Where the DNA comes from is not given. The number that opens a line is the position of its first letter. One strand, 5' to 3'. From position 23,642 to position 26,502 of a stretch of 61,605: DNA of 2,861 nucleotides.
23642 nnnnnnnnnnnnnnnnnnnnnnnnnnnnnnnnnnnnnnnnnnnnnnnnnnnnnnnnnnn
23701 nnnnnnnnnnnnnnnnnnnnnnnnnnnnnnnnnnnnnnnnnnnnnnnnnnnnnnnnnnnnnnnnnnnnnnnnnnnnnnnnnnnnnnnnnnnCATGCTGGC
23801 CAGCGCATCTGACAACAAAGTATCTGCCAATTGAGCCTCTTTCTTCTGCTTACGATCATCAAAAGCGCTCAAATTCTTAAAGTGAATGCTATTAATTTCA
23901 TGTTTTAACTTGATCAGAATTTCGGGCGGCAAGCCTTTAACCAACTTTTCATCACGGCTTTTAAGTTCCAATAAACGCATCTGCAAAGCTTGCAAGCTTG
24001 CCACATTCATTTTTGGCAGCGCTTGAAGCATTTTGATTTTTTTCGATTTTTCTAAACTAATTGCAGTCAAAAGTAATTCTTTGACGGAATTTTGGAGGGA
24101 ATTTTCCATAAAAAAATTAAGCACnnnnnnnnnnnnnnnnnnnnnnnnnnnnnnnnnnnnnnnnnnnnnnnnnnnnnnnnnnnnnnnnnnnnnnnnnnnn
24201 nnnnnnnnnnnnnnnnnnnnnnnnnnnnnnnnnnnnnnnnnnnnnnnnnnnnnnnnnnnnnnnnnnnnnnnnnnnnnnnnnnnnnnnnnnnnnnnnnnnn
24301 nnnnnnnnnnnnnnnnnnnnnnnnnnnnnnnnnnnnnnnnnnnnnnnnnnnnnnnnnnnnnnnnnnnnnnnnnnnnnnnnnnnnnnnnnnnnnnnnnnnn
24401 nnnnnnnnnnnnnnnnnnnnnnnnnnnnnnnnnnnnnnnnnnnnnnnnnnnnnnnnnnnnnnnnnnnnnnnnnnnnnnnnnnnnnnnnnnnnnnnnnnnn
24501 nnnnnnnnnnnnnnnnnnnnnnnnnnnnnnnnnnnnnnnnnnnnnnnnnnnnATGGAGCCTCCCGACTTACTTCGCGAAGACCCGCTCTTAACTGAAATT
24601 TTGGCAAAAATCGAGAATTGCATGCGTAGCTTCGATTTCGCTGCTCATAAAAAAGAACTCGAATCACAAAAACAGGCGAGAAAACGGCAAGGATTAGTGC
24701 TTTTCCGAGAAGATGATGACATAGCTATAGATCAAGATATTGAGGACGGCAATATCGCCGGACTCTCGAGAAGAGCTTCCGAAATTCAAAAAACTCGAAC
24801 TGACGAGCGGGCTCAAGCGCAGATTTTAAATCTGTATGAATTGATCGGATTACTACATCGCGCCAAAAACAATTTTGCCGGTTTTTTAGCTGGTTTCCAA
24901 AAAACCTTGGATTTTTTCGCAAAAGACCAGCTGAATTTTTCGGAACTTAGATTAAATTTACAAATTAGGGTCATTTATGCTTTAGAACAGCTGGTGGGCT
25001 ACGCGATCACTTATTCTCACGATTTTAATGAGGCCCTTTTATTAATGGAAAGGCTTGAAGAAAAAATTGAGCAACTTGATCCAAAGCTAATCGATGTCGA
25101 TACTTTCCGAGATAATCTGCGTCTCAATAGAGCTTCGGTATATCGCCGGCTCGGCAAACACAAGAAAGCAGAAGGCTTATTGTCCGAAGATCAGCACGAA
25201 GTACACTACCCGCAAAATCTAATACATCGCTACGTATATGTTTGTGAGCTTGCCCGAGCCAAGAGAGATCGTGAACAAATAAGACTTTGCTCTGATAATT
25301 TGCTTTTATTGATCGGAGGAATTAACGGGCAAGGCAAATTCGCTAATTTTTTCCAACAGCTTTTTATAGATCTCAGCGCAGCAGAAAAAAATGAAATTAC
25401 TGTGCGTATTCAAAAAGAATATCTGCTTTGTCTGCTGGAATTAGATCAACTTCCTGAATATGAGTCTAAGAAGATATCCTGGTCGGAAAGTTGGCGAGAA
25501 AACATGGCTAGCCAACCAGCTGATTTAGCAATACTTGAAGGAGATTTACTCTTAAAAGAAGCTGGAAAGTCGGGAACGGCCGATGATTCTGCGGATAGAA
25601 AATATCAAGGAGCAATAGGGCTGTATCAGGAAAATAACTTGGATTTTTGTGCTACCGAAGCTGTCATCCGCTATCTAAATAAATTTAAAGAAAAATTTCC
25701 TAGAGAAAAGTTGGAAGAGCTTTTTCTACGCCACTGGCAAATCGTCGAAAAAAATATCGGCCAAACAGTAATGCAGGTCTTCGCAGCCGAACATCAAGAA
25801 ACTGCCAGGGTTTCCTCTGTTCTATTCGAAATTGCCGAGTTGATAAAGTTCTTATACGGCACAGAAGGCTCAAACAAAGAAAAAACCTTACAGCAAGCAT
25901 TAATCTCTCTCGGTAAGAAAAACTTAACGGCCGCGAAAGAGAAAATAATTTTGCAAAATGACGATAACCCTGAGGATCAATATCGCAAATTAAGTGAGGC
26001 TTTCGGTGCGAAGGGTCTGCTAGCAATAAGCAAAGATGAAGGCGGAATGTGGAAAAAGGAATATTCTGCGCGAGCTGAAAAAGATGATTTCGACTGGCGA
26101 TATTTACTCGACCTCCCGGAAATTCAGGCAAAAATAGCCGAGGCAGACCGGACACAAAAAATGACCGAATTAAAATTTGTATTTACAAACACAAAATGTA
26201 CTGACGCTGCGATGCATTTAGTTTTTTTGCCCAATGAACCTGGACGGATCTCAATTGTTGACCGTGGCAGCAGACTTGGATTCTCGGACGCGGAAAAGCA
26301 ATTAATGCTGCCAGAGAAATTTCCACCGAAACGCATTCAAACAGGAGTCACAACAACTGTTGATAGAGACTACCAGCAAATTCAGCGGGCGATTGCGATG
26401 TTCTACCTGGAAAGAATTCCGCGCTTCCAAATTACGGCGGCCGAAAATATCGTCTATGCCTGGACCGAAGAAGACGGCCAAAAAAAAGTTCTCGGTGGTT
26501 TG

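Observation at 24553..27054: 833-aa orphan protein: unrecognisable helical N-terminal 600 aa fused to a GNAT/N-acyl-amino-acid-synthase-like C-terminal domain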

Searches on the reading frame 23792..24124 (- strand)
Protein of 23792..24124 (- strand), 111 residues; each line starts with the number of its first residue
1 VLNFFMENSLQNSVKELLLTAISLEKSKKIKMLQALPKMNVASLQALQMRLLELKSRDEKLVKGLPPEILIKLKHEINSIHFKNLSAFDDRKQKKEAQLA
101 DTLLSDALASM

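Call 3: search_protein_families(library=pfam, proteins=[window:23792-24124:-], max_evalue=1)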
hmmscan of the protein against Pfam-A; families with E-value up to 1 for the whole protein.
window:23792-24124:- (111 aa): 0 families

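Call 6: search_protein_families(library=ncbifam, proteins=[window:23792-24124:-], max_evalue=1)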
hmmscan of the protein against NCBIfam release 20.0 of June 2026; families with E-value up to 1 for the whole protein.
window:23792-24124:- (111 aa): 0 families

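Call 70: search_solved_structures(query=A6, max_evalue=10, show_alignments=1)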
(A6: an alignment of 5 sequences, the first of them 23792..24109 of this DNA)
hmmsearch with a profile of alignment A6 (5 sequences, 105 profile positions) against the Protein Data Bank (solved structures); distinct sequences matched with E-value up to 10: 4.
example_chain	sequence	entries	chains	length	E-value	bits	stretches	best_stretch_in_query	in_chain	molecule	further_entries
5opt_a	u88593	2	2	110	0.04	17.2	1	10-69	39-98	Ribosomal protein S25, putative | 40S ribosomal protein S25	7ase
9zem_A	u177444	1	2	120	0.12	15.7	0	55-89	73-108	HeliScrew4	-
8hep_B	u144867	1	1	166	0.16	15.3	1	39-88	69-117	Anti-sigma factor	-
9l5r_h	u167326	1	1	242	1.2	12.6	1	8-81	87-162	U2 small nuclear ribonucleoprotein A'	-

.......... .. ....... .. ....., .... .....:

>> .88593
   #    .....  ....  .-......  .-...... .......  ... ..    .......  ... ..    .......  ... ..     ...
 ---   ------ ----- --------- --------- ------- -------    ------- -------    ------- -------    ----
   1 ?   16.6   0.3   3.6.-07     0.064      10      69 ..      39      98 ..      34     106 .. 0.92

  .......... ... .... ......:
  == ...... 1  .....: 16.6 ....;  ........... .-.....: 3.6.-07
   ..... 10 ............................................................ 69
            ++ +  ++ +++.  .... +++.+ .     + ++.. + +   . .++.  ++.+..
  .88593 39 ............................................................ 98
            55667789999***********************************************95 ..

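Call 77: search_protein_families(library=padloc, proteins=[window:23792-24109:-], max_evalue=0.01)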
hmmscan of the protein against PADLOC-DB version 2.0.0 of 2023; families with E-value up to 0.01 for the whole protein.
window:23792-24109:- (106 aa): 0 families

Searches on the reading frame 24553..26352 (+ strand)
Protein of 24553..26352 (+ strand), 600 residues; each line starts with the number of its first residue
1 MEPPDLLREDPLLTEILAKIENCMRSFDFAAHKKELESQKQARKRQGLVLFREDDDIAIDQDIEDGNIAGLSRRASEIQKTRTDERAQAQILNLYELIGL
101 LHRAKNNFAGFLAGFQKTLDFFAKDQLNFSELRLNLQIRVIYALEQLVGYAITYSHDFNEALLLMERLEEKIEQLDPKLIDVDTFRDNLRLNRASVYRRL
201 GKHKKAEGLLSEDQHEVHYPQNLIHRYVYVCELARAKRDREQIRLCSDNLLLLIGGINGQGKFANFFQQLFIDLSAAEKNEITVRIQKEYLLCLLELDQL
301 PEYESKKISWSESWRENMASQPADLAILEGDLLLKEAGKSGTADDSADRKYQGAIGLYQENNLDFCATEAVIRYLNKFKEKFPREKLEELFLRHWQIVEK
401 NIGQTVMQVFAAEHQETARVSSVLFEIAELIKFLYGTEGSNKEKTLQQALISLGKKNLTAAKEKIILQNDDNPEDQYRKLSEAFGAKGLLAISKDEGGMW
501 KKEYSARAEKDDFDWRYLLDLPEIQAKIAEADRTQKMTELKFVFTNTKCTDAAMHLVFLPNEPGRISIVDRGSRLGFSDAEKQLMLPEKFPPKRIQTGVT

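Call 3: search_protein_families(library=pfam, proteins=[window:24553-26352:+], max_evalue=1)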
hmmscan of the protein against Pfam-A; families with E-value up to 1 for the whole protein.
window:24553-26352:+ (600 aa): 1 family
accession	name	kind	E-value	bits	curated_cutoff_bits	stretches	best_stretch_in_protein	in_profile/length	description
PF13035.11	DUF3896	-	0.094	13.3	25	0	26-42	4-20/61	Protein of unknown function (DUF3896)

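Call 59: predict_structure(alignment_id=A4)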
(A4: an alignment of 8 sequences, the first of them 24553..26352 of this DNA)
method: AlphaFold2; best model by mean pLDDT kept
length: 600 residues; sequences in the alignment: 8
mean_pLDDT: 82.2   pTM: 0.82
mean pLDDT of the five models: 82.2, 78.2, 78.1, 78.0, 64.3
residues with pLDDT >= 90: 229; 70-90: 260; 50-70: 73; < 50: 38
segments of 3 or more residues with pLDDT < 50: 1-9, 414-418, 466-469, 508-512, 587-600
pLDDT, mean of each block of 10 residues (from residue 1): 39 81 90 86 84 91 92 93 91 95 89 92 81 91 94 85 94 85 86 90 87 64 89 89 94 95 94 88 94 95 95 90 91 91 89 95 89 92 88 79 71 53 81 75 69 65 51 68 74 86 68 67 90 88 87 87 85 65 55 33
secondary structure, 60 per line:
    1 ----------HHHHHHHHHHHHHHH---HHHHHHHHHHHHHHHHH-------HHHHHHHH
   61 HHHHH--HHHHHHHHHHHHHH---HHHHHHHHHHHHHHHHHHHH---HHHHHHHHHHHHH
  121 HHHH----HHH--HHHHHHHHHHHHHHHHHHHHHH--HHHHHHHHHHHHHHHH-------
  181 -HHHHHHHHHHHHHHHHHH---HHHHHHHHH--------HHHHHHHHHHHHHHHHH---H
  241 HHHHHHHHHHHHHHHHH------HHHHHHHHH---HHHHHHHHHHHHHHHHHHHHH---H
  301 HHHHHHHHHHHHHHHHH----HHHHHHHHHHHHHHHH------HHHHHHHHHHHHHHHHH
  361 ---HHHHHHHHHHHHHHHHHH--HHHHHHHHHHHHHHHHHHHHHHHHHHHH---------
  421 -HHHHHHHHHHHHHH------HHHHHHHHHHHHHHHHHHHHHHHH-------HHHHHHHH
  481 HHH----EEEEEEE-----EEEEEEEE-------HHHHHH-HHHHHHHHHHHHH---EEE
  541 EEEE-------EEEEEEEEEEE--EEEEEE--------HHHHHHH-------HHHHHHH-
elements in order: H11-25 H29-45 H53-65 H68-81 H85-104 H108-124 H134-155 H158-173 H182-199 H203-211 H220-236 H240-257 H264-272 H276-296 H300-317 H322-337 H344-360 H364-381 H384-411 H422-435 H442-465 H473-483 E488-494 E500-507 H515-520 H522-534 E538-544 E552-562 E565-570 H579-585 H593-599

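Call 62: fold_search(model_id=the predicted structure, library=pdb)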
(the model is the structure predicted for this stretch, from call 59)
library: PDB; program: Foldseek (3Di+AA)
matches with E <= 10: 1059; with E <= 0.001: 2
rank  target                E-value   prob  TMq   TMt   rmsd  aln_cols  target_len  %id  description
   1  8jaq_K                2.3e-04  1.00  0.28  0.29  24.7       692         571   12  Structure of CRL2APPBP2 bound with RxxGP degron (tetramer) (released 2023-10-18)
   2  8jal_B                8.4e-04  1.00  0.28  0.29  24.5       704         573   11  Structure of CRL2APPBP2 bound with RxxGP degron (dimer) (released 2023-10-18)
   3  8jaq_A                1.2e-03  1.00  0.32  0.33  18.1       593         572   13  Structure of CRL2APPBP2 bound with RxxGP degron (tetramer) (released 2023-10-18)
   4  7nj1_A                1.5e-03  1.00  0.36  0.18  17.1       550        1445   14  CryoEM structure of the human Separase-Securin complex (released 2021-08-04)
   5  8jal_A                2.3e-03  1.00  0.31  0.32  19.9       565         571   12  Structure of CRL2APPBP2 bound with RxxGP degron (dimer) (released 2023-10-18)
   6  9hn0_B                4.0e-03  1.00  0.35  0.15  21.2       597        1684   13  Cryo-EM structure of human separase bound to SCC1 (310-550 aa) (released 2025-09-03)
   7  9hn5_A                5.2e-03  1.00  0.36  0.18  18.5       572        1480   13  Cryo-EM structure of human separase bound to phosphorylated SCC1 (100-320 aa) (released 2025-09-03)
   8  4i9c_A                6.4e-03  1.00  0.34  0.50  14.4       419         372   12  Crystal structure of aspartyl phosphate phosphatase F from B.subtilis in complex with its inhibitory peptide (released 2013-11-20)
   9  1hz4                  7.8e-03  1.00  0.35  0.52   9.3       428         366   11  CRYSTAL STRUCTURE OF TRANSCRIPTION FACTOR MALT DOMAIN III (released 2001-11-28)
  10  5a31_O                8.2e-03  1.00  0.29  0.27  18.7       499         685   10  Structure of the human APC-Cdh1-Hsl1-UbcH10 complex. (released 2015-11-18)
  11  5khr_O                8.2e-03  0.96  0.20  0.20  26.6       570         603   10  Model of human Anaphase-promoting complex/Cyclosome complex (APC15 deletion mutant) in complex with the E2 UBE2C/UBCH1 (released 2016-08-24)
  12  8pkp_O                8.5e-03  0.97  0.20  0.18  23.3       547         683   12  Cryo-EM structure of the apo Anaphase-promoting complex/cyclosome (APC/C) at 3.2 Angstrom resolution (released 2023-07-19)
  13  4ui9_O                9.3e-03  1.00  0.29  0.26  18.6       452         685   10  Atomic structure of the human Anaphase-Promoting Complex (released 2015-06-17)
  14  9hm7                  9.6e-03  1.00  0.36  0.19  22.1       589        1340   12  Cryo-EM structure of apo human separase with the mutation C2029S (released 2025-09-03)
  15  7xn7_q                1.0e-02  0.99  0.27  0.19  21.1       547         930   14  RNA polymerase II elongation complex containing Spt4/5, Elf1, Spt6, Spn1 and Paf1C (released 2022-09-07)
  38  4bwi_B                3.0e-02  1.00  0.15  0.22   7.4       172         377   13  Structure of the phytochrome Cph2 from Synechocystis sp. PCC6803 (released 2013-10-30)
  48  4bwi_A                4.3e-02  0.99  0.14  0.20   8.2       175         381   15  Structure of the phytochrome Cph2 from Synechocystis sp. PCC6803 (released 2013-10-30)
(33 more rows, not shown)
